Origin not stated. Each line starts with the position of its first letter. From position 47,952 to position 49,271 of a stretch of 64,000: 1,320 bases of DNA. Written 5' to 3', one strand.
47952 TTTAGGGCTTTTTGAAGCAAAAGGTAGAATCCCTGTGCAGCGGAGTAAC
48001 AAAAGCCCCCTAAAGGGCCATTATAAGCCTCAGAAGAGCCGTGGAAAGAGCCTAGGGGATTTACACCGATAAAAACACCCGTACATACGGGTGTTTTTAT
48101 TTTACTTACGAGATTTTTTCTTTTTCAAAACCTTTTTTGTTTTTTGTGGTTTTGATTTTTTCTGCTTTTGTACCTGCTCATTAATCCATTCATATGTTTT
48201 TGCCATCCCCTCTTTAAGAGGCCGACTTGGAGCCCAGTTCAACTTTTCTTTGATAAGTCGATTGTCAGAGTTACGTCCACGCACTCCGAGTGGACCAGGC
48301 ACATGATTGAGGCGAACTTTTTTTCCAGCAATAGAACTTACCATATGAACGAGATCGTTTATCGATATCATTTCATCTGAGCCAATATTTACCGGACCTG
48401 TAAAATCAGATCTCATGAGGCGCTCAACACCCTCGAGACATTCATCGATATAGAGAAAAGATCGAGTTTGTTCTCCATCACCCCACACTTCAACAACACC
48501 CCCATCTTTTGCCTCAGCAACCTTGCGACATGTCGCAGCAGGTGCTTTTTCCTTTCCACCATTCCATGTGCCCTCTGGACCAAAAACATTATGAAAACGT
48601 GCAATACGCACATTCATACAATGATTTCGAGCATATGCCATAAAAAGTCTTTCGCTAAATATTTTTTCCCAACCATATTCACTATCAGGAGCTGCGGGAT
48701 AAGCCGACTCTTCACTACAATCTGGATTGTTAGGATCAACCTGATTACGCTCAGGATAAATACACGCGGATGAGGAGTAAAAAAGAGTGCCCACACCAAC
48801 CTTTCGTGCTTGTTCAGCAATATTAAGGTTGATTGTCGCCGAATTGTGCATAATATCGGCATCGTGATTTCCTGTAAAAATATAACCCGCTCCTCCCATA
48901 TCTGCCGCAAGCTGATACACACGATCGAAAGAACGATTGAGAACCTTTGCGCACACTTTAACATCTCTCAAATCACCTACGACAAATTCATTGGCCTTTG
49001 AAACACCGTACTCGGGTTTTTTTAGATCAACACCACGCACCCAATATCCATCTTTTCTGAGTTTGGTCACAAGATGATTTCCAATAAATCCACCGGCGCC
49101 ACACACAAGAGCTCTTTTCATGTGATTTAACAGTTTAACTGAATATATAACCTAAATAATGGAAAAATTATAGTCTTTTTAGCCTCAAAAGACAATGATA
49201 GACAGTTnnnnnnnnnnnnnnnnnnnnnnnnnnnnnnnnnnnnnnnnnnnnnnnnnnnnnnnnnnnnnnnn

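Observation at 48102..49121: GDP-mannose 3,5-epimerase homolog with a polybasic C-terminal tail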

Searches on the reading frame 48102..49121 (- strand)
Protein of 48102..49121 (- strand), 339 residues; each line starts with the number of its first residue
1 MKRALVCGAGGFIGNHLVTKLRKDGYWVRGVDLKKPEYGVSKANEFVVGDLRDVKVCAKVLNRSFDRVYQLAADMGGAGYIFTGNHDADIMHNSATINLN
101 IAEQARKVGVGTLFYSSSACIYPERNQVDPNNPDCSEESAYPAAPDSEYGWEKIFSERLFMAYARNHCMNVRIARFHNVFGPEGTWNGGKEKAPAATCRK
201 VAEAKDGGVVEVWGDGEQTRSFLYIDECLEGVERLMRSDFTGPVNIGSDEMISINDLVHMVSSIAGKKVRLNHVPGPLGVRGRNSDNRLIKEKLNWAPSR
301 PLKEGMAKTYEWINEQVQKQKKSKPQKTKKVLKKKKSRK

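Call 3: search_protein_families(library=pfam, proteins=[window:48102-49121:-], max_evalue=0.01)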
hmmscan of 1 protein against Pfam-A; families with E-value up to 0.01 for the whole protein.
window:48102-49121:- (339 aa): 8 families
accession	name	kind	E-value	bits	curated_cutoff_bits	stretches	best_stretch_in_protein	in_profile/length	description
PF01370.27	Epimerase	-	2.6e-39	135.5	20.9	1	4-247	1-240/240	NAD dependent epimerase/dehydratase family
PF16363.11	GDP_Man_Dehyd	-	3.1e-23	83.2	27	1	5-308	1-331/332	GDP-mannose 4,6 dehydratase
PF01073.25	3Beta_HSD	-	2.2e-07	30.6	22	1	5-170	1-167/280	3-beta hydroxysteroid dehydrogenase/isomerase family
PF05368.20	NmrA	-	3.3e-05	24.1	27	0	2-131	3-120/298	NmrA-like family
PF13460.12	NAD_binding_10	-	0.00012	22.4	27.2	1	8-128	1-109/184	NAD(P)H-binding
PF07993.18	NAD_binding_4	-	0.0003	20.5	20.1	0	99-184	120-210/258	Male sterility protein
PF02719.21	Polysacc_synt_2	-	0.00089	19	20.2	0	144-185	133-177/293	Polysaccharide biosynthesis protein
PF04321.23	RmlD_sub_bind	-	0.0018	17.9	27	1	3-184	2-156/287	RmlD substrate binding domain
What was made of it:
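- No nucleic-acid-binding domain was detected (call 3).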

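Call 4: search_protein_families(library=ncbifam, proteins=[window:48102-49121:-], max_evalue=0.01)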
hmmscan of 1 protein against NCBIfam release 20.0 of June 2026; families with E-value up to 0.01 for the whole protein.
window:48102-49121:- (339 aa): 27 families (the best 25 are shown)
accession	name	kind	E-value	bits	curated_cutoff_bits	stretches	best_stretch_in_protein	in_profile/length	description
NF047922.1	GDPFucSynFcl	equivalog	1.1e-29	103.9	500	1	3-317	4-305/308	GDP-L-fucose synthase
TIGR04180.1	EDH_00030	hypoth_equivalog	2.7e-22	79.2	475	1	5-290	2-286/297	NAD-dependent 4,6-dehydratase LegB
TIGR01179.1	galE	equivalog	3.9e-21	75.2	262.3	1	4-318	2-330/332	UDP-glucose 4-epimerase GalE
TIGR01181.1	dTDP_gluc_dehyt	equivalog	3.2e-20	72.5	365.1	1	4-317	2-315/321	dTDP-glucose 4,6-dehydratase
TIGR02197.1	heptose_epim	equivalog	3.4e-19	69.1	274.6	1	5-315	2-315/316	ADP-glyceromanno-heptose 6-epimerase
TIGR03466.1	HpnA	hypoth_equivalog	6.6e-12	45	367.65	1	3-134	2-129/327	hopanoid-associated sugar epimerase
NF007956.0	PRK10675.1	subfamily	2e-10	40.3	394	1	3-317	2-333/338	UDP-glucose 4-epimerase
NF008872.0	PRK11908.1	equivalog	4.4e-10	39.1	294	1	1-261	1-267/349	bifunctional UDP-4-keto-pentose/UDP-xylose synthase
NF011728.1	PRK15181.1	equivalog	2.6e-09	36.5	760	1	45-230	72-243/348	Vi polysaccharide biosynthesis UDP-N-acetylglucosaminuronic acid C-4 epimerase TviC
NF042422.1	oxyalk_red_OleD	equivalog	3.5e-08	33.2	580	1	3-228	2-207/329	2-alkyl-3-oxoalkanoate reductase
NF041015.1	UDPsulfquin_syn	equivalog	3.6e-08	32.8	575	0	42-170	66-203/384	UDP-sulfoquinovose synthase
TIGR01777.1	yfcH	hypoth_equivalog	4.2e-08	33.1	207.35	1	5-277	2-252/292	TIGR01777 family oxidoreductase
NF005998.1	PRK08125.1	equivalog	1.1e-07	30.7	777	1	2-279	316-599/649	bifunctional UDP-4-amino-4-deoxy-L-arabinose formyltransferase/UDP-glucuronic acid oxidase ArnA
NF007490.0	PRK10084.1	subfamily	1.4e-07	30.9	649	1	133-329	153-350/361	dTDP-glucose 4,6-dehydratase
NF058621.1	DiazavRedAvaA7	equivalog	4.3e-07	29.9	400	1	3-253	2-236/304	3-diazoavenalumate denitrifying reductase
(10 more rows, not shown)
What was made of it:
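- On GDP-L-fucose synthase (GMER/Fcl): NCBIfam NF047922 scores 103.9 bits against a cutoff of 500 (call 4).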

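Call 5: search_solved_structures(query=window:48102-49121:-, show_alignments=3)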
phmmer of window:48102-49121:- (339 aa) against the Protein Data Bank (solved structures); distinct sequences matched with E-value up to 0.001: 104 (the best 60 are shown).
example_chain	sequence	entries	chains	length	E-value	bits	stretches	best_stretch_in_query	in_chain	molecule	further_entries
2c59_A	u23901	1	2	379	2.8e-101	342.5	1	5-322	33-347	GDP-MANNOSE-3', 5'-EPIMERASE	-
2c54_A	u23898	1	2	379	7.3e-101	341.1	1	5-322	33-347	GDP-MANNOSE-3', 5'-EPIMERASE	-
2c5a_A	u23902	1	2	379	1e-100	340.6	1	5-322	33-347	GDP-MANNOSE-3', 5'-EPIMERASE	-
2c5e_A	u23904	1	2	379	1.9e-100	339.7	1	5-322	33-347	GDP-MANNOSE-3', 5'-EPIMERASE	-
8sg0_A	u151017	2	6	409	6.4e-98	331.4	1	3-322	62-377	GDP-mannose 3,5-epimerase | GDP-mannose 3,5 epimerase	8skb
4lk3_A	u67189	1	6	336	4.5e-30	108.3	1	2-333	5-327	UDP-glucuronic acid decarboxylase 1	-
4m55_A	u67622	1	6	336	8.6e-30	107.4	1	2-333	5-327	UDP-glucuronic acid decarboxylase 1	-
4gll_A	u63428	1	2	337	8.6e-30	107.4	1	2-333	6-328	UDP-glucuronic acid decarboxylase 1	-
2b69_A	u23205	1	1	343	5.2e-29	104.8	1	2-321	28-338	UDP-glucuronate decarboxylase 1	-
6wjb_A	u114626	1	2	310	1.2e-26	97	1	2-311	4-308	NAD-dependent epimerase/dehydratase family protein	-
6wj9_A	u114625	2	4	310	1e-25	94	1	2-311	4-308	NAD-dependent epimerase/dehydratase family protein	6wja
8rdg_A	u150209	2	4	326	2.3e-25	92.8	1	3-317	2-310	SDR family NAD(P)-dependent oxidoreductase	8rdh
8rdi_A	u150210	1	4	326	8.4e-25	91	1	3-317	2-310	SDR family NAD(P)-dependent oxidoreductase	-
6bwl_A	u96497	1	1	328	1e-23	87.5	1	4-316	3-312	Pal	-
4zrm_A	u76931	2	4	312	7.3e-23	84.6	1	4-315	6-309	UDP-glucose 4-epimerase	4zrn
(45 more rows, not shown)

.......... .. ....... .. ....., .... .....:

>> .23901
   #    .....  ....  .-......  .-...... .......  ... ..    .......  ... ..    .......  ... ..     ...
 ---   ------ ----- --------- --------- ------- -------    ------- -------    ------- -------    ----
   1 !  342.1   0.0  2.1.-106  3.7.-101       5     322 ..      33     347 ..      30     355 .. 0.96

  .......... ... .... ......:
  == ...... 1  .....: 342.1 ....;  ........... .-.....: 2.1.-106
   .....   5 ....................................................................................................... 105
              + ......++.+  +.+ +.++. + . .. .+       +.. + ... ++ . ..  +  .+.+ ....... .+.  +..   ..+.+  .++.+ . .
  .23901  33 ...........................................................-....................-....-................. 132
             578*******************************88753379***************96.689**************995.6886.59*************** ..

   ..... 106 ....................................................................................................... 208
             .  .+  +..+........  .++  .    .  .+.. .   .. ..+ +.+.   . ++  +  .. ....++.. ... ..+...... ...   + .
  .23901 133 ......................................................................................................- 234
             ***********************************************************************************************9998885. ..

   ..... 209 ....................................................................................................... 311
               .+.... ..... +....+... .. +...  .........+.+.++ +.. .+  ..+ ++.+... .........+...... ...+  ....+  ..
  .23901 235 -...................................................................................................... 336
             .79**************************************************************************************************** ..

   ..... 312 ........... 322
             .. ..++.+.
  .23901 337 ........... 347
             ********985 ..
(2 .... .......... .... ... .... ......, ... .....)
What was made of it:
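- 48102..49121 (-): GME (GDP-mannose 3,5-epimerase family) coding sequence, 339 aa plus stop. PDB phmmer best hit is AtGME 2c59, E=2.8e-101 (call 5).
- Checked: Each aligns with the same block of Arabidopsis GME (call 5).
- UXS hits are at 4.5e-30 against 2.8e-101 for GME. dTDP-glucose dehydratases are at 1e-15 or worse (call 5).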
